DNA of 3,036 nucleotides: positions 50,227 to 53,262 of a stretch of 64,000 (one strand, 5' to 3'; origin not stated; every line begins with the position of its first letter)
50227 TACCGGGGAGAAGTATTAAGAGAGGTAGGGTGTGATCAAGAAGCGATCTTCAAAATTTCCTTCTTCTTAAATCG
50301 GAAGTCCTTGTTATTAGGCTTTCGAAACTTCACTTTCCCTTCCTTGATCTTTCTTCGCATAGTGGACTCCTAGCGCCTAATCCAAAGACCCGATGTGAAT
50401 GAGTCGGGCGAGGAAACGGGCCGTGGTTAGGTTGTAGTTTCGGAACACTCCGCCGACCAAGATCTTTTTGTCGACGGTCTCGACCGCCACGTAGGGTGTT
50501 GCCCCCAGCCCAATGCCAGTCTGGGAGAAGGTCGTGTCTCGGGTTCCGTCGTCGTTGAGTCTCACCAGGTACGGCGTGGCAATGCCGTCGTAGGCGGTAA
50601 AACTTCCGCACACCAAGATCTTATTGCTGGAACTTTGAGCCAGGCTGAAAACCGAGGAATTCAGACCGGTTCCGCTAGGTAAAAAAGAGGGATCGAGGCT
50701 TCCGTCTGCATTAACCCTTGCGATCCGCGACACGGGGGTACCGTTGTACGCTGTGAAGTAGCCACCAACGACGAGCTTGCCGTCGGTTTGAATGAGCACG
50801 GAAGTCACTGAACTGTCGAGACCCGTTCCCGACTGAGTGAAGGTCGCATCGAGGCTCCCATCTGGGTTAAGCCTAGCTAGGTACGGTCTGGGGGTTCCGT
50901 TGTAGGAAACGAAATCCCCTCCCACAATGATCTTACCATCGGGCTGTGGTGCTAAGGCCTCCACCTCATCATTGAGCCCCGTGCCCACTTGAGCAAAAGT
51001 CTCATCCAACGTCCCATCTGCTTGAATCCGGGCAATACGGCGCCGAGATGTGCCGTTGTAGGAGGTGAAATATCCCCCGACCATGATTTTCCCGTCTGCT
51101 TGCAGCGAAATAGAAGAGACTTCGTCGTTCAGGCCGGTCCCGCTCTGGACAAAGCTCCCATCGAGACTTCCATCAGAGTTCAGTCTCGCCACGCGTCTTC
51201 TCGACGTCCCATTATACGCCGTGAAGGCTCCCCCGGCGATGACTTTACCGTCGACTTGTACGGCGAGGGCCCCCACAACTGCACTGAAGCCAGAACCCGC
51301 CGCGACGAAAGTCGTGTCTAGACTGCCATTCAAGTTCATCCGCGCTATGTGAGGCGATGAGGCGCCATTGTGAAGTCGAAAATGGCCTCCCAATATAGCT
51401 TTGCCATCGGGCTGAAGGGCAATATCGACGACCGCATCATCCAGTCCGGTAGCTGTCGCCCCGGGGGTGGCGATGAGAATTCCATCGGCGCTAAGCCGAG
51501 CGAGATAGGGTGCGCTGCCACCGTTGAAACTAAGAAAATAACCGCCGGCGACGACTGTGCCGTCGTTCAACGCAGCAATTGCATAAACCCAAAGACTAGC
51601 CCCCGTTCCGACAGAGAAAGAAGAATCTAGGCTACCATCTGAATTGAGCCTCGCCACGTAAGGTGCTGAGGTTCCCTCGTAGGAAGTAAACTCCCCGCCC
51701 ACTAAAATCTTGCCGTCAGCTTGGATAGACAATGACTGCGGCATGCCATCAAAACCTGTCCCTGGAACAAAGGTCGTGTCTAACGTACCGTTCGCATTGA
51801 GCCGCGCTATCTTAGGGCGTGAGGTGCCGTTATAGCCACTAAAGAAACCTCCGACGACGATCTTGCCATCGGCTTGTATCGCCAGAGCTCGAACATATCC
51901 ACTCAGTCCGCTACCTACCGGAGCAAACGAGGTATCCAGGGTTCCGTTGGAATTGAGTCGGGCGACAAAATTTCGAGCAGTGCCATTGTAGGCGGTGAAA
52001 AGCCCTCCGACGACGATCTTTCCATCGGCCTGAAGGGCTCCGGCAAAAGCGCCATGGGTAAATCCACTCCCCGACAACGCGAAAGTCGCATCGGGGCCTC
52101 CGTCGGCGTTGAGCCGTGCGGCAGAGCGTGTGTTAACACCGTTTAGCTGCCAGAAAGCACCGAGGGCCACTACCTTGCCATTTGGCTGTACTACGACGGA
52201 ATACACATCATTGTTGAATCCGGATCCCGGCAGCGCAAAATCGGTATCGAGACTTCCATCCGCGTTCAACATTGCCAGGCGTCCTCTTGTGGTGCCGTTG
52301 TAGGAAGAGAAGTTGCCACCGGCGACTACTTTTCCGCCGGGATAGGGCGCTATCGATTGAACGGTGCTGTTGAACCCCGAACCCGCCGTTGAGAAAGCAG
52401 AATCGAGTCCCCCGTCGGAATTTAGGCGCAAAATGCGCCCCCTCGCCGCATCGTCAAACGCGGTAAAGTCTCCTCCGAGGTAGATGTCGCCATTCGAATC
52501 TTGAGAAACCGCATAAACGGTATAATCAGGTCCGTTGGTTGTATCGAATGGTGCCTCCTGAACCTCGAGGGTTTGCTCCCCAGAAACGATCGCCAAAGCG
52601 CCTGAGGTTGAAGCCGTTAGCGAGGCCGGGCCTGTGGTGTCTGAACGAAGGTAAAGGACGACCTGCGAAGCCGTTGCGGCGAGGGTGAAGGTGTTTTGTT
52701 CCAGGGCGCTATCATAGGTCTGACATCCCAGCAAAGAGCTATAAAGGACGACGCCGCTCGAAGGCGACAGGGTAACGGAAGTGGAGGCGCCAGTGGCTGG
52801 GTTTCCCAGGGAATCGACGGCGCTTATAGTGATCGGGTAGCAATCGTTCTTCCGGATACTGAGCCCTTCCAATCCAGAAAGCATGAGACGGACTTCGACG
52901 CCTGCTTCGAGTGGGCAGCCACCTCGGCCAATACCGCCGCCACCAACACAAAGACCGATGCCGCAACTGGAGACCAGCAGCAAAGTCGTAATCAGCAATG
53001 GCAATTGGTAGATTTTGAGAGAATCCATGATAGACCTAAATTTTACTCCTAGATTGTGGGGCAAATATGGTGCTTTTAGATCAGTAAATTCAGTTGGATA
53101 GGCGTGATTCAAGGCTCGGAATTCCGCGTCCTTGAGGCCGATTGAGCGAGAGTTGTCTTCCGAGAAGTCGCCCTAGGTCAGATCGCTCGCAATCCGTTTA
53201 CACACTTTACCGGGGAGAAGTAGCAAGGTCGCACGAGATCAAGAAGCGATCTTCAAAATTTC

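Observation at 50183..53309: Delta-60 repeat protein gene bracketed by about 150-bp direct repeats derived from the neighbouring gene's 3' end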

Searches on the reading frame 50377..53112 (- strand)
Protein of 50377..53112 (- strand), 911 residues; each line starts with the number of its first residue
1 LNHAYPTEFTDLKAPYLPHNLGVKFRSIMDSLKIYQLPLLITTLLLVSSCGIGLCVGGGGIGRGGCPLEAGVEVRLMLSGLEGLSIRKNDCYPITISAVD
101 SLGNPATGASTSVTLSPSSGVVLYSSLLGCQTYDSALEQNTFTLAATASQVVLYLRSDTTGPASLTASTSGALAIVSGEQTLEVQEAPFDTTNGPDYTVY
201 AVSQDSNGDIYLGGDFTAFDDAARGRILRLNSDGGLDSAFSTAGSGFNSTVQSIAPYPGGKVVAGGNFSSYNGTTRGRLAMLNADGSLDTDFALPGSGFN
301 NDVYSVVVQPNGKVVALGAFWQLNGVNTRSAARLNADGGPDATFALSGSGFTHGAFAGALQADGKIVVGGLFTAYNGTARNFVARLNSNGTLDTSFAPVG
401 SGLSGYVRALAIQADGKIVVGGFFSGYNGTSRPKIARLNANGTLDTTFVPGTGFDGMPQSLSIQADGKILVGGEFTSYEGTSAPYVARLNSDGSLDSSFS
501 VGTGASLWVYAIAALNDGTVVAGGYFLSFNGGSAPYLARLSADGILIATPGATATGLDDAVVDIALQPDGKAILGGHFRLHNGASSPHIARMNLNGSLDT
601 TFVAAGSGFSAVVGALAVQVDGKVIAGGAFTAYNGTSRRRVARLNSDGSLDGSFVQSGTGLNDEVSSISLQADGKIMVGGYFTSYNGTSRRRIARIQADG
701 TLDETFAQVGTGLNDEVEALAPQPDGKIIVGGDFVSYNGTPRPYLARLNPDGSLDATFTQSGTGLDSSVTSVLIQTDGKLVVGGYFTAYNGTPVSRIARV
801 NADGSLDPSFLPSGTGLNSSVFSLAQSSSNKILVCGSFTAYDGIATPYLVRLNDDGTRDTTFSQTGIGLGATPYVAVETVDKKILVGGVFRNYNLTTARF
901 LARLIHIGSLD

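Call 8: search_protein_families(library=pfam, proteins=[window:50377-53112:-], max_evalue=0.01)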
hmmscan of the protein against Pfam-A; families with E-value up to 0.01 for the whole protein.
window:50377-53112:- (911 aa): 5 families
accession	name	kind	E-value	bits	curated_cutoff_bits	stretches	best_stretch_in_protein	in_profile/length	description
PF17164.10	DUF5122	-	1.3e-175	569.8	27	13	723-758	1-36/36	Domain of unknown function (DUF5122) beta-propeller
PF12768.13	Rax2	-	2.7e-15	56.9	28.8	1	712-836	21-142/254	Rax2 C-terminal beta propeller domain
PF07494.17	Reg_prop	-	0.00033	21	20.4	0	194-215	2-23/24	Two component regulator propeller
PF19869.4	DUF6342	-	0.00062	20.4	25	0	371-394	63-86/99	Family of unknown function (DUF6342)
PF00400.38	WD40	-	0.0082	17.1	27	0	818-837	11-30/39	WD domain, G-beta repeat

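Call 9: search_protein_families(library=ncbifam, proteins=[window:50377-53112:-], max_evalue=0.01)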
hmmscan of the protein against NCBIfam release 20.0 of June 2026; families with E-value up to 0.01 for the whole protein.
window:50377-53112:- (911 aa): 1 family
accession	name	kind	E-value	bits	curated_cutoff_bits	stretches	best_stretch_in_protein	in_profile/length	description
TIGR02608.1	delta_60_rpt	domain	2.1e-121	395.7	76.5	12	715-764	1-50/55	delta-60 repeat domain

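Call 30: find_homologous_proteins(query=window:50377-53028:-, max_evalue=1e-20)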
Query window:50377-53028:- (883 aa): 7149 proteins with E <= 1e-20 among 8000 candidates; the best 120 are listed.
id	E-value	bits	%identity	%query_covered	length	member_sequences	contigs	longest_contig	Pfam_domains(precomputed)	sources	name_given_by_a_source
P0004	0.0e+0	1909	100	100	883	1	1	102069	PF12768.14,PF17164.11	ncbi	-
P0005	0.0e+0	1169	42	81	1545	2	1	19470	PF17164.11,PF18163.7,PF00400.39,PF23409.2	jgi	jgi:uncharacterized delta-60 repeat protein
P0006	0.0e+0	1154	43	81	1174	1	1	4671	PF11055.14,PF17164.11,PF28468.1,PF00400.39,PF14250.12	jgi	jgi:uncharacterized delta-60 repeat protein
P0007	0.0e+0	1118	54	92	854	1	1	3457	PF12768.14,PF07494.18,PF17164.11,PF14250.12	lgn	-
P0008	0.0e+0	1107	49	100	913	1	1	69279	PF12768.14,PF07494.18,PF17164.11,PF00400.39,PF14250.12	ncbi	-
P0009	0.0e+0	1095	44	81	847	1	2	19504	PF12768.14,PF17164.11,PF18962.8,PF00400.39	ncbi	-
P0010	0.0e+0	1061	45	82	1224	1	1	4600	PF17648.8,PF12768.14,PF07494.18,PF17164.11,PF00400.39,PF14250.12,PF19869.5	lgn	-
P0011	0.0e+0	1045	41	80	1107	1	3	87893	PF17164.11,PF14250.12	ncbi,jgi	jgi:uncharacterized delta-60 repeat protein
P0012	0.0e+0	1039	48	59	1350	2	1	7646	PF12768.14,PF17164.11,PF00400.39,PF22544.3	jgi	jgi:uncharacterized delta-60 repeat protein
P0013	0.0e+0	1017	51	98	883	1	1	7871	PF12768.14,PF17164.11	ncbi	-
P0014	0.0e+0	1012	51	98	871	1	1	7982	PF12768.14,PF17164.11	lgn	-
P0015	1.4e-294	998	39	79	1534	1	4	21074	PF12768.14,PF17164.11,PF00400.39,PF14250.12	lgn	-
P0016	4.0e-293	993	38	81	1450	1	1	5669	PF07679.23,PF13895.13,PF12768.14,PF07494.18,PF17164.11,PF13927.13,PF00047.32,PF00400.39,PF14250.12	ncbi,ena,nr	ncbi:MAG TPA: immunoglobulin domain-containing protein [Methylomirabilota bacterium]|nr:immunoglobul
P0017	1.8e-290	984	43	81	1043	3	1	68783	PF17164.11,PF18962.8,PF00400.39,PF14250.12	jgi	jgi:uncharacterized delta-60 repeat protein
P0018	1.9e-289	981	51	100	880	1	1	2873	PF12768.14,PF17164.11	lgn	-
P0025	7.8e-277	939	47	98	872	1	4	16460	PF12768.14,PF17164.11,PF19869.5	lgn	-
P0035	7.6e-268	910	49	99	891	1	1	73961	PF12768.14,PF07494.18,PF17164.11,PF22704.3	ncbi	-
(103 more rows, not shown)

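Call 31: find_encoding_contigs(protein=P0008, flank=10000, max_places=3)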
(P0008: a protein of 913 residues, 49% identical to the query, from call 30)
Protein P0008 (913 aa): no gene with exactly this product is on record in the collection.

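Call 32: find_encoding_contigs(protein=P0035, flank=10000, max_places=3)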
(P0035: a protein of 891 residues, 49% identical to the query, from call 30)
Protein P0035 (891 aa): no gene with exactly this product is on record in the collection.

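Call 33: find_encoding_contigs(protein=P0013, flank=10000, max_places=3)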
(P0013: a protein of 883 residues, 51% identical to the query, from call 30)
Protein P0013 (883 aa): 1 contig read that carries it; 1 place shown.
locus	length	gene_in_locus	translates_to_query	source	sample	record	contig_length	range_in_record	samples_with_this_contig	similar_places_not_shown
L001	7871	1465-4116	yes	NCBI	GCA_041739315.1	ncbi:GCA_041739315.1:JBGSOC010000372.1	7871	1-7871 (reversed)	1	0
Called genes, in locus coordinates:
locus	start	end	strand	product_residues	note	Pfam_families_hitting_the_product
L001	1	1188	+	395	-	?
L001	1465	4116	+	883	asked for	PF12768:Rax2 (faint), PF17164:DUF5122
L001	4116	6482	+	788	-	-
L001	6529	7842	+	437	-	PF07942:CARME (faint), PF05402:PqqD (weak)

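Call 52: find_encoding_contigs(protein=P0025, flank=10000, max_places=4)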
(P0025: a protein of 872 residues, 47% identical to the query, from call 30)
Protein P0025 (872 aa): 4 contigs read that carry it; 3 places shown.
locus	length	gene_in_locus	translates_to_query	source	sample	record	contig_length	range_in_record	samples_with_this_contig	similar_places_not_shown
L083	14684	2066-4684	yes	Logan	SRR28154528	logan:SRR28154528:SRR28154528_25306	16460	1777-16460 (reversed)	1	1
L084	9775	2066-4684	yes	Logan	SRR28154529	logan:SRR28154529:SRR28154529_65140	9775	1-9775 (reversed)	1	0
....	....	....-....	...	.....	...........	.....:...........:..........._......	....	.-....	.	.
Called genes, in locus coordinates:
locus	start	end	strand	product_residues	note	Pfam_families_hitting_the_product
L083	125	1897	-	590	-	PF00884:Sulfatase, PF01663:Phosphodiest (faint), PF16347:SGSH_C (weak)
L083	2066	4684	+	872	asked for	PF19869:DUF6342 (faint), PF12768:Rax2 (faint), PF17164:DUF5122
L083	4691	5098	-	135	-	PF05154:TM2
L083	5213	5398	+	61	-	-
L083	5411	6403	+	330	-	PF00389:2-Hacid_dh, PF02826:2-Hacid_dh_C, PF03446:NAD_binding_2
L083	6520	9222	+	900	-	PF17164:DUF5122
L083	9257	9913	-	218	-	PF02976:MutH (weak)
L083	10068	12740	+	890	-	PF12768:Rax2 (faint), PF17164:DUF5122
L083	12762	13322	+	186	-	PF28474:DUF8412, PF13376:OmdA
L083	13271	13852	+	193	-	-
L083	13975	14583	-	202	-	PF07963:N_methyl (weak)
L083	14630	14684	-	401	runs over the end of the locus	PF07396:Porin_O_P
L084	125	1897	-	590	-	PF00884:Sulfatase, PF01663:Phosphodiest (faint), PF16347:SGSH_C (weak)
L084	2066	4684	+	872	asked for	PF19869:DUF6342 (faint), PF12768:Rax2 (faint), PF17164:DUF5122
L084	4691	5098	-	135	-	PF05154:TM2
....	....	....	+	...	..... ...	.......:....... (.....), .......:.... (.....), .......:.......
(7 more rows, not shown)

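Call 53: find_encoding_contigs(protein=P0007, flank=10000, max_places=3)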
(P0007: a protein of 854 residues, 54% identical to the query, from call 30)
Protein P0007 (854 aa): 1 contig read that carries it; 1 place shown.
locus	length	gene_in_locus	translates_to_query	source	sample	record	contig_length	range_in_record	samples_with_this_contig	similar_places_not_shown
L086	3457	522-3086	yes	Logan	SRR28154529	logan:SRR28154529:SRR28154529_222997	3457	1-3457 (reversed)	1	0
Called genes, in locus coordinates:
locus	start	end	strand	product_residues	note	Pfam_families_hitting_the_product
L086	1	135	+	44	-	?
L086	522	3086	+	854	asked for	PF07494:Reg_prop (faint), PF17164:DUF5122, PF12768:Rax2 (faint), PF14250:AbrB-like (faint), PF17164:DUF5122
